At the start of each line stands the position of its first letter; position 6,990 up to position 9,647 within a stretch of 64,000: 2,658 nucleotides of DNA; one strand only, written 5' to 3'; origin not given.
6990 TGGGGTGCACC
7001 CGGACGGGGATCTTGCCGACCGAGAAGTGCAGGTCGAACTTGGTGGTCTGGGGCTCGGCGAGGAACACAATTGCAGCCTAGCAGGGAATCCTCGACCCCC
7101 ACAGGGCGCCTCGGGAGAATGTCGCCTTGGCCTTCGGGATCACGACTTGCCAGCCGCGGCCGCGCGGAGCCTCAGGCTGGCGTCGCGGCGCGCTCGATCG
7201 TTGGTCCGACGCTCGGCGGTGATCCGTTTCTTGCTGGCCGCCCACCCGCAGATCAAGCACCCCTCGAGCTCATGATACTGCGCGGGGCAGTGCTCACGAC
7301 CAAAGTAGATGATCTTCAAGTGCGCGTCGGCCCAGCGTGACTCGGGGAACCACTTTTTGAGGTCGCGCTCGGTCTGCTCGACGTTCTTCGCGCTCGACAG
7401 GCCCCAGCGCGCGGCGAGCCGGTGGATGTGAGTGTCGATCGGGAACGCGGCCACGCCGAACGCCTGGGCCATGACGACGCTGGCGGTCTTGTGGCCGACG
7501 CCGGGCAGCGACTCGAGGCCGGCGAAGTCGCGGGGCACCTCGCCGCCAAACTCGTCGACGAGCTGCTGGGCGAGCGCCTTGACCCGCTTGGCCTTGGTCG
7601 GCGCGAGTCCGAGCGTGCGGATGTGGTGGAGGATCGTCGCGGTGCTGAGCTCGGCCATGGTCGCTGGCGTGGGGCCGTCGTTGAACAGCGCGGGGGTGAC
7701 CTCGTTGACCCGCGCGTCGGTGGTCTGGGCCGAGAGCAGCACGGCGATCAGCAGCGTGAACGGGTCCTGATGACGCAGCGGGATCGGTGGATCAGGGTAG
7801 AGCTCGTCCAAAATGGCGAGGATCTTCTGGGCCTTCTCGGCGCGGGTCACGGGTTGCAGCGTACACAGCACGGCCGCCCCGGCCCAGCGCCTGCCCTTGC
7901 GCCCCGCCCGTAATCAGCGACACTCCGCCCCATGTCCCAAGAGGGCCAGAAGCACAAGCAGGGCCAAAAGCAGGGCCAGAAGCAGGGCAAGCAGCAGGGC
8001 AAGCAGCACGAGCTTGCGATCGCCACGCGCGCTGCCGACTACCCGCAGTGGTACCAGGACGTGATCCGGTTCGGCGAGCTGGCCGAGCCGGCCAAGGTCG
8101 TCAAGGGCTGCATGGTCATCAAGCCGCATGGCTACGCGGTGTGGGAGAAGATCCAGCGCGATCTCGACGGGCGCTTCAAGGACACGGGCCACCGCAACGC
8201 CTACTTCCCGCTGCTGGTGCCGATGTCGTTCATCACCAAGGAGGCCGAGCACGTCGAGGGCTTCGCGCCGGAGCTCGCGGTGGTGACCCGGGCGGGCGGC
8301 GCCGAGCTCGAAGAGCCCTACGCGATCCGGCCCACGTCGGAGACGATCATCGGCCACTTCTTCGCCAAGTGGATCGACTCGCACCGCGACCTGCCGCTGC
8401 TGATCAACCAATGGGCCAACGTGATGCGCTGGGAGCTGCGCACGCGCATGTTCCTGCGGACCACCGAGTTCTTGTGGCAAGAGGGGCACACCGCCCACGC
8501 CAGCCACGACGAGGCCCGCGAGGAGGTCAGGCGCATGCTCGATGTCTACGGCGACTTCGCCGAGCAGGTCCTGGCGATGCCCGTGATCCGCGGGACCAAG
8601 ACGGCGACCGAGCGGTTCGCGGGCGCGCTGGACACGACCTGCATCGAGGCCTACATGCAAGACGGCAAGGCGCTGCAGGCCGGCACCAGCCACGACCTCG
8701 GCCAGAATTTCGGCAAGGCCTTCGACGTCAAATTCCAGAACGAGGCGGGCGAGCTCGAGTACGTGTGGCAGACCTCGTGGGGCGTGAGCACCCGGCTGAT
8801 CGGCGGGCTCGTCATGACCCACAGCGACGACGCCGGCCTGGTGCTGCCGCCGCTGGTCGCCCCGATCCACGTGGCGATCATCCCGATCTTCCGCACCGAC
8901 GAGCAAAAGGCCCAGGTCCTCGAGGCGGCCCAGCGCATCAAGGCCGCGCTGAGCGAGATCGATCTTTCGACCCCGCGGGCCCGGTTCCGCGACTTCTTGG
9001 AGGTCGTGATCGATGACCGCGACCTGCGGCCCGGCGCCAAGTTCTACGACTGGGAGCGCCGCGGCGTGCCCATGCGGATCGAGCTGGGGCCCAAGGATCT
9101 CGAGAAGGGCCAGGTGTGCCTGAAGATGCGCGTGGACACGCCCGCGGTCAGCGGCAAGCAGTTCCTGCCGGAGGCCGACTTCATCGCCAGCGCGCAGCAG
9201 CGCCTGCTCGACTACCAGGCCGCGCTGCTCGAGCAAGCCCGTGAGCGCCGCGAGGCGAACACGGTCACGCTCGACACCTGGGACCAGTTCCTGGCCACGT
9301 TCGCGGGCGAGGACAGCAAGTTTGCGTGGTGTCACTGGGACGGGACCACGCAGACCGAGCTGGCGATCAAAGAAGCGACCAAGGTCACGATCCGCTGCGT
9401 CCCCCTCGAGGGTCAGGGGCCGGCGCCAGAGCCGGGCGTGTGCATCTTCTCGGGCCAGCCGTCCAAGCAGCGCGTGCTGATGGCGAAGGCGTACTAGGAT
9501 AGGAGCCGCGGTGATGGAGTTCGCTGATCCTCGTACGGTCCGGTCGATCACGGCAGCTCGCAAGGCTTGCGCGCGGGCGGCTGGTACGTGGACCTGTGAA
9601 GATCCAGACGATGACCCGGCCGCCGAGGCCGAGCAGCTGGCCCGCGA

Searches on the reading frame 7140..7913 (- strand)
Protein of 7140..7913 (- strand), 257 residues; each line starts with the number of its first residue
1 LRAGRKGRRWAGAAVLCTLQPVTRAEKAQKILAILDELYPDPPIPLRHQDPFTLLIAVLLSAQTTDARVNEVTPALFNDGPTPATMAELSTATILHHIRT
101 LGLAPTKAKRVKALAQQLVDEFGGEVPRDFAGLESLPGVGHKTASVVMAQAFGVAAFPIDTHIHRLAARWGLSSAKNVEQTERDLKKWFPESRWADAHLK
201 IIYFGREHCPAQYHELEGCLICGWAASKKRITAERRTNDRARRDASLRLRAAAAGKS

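Call 75: search_protein_families(library=pfam, proteins=[window:7140-7913:-], max_evalue=0.00001)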
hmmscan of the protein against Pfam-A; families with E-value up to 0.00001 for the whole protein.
window:7140-7913:- (257 aa): 2 families
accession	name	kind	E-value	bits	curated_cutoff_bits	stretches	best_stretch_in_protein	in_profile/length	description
PF00730.31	HhH-GPD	-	8.9e-23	81.1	26.2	1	56-190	1-107/108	HhH-GPD superfamily base excision DNA repair protein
PF00633.29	HHH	-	9.7e-06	25.6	24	0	122-148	2-28/30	Helix-hairpin-helix motif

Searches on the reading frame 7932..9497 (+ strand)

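Call 75: search_protein_families(library=pfam, proteins=[window:7932-9497:+], max_evalue=0.00001)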
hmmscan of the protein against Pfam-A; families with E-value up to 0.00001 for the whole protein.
window:7932-9497:+ (521 aa): 3 families
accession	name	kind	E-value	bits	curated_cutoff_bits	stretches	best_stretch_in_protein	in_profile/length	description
PF09180.16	ProRS-C_1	-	1.8e-17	63.7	31.5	1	450-521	1-71/71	Prolyl-tRNA synthetase, C-terminal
PF00587.30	tRNA-synt_2b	-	2e-17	64.3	29.3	1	125-293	6-175/179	tRNA synthetase class II core domain (G, H, P, S and T)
PF03129.25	HGTP_anticodon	-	5.1e-12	46.2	21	1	313-400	1-74/94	Anticodon binding domain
